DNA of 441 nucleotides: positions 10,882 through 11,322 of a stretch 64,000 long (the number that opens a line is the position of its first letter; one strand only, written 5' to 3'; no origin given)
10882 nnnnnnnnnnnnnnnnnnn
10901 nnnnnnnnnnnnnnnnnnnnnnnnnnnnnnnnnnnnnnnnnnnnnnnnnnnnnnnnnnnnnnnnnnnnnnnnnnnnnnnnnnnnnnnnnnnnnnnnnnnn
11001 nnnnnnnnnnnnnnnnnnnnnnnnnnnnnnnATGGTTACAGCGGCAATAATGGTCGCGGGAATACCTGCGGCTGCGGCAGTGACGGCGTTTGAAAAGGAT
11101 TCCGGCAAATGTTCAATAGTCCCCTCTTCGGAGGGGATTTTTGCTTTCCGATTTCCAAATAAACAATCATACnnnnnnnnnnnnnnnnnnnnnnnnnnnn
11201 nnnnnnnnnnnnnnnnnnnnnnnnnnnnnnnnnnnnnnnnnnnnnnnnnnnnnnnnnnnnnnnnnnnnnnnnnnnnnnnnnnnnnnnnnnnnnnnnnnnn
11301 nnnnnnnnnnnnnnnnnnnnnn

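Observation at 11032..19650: Repeated ~100-nt GC-rich non-coding element fused to the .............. terminator (two copies), sharing a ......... hairpin loop with a third site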

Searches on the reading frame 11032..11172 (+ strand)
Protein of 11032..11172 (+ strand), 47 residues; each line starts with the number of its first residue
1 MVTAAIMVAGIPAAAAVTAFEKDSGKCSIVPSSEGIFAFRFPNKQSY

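Call 53: find_homologous_proteins(query=window:11032-11172:+, max_evalue=10)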
Query seq(47 aa) (47 aa): 2 proteins with E <= 10 among 2 candidates.
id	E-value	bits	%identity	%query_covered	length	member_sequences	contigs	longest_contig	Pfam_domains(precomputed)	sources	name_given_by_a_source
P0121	3.2e-22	93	100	100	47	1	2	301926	-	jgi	-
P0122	2.5e-13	66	88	87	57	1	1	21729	-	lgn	-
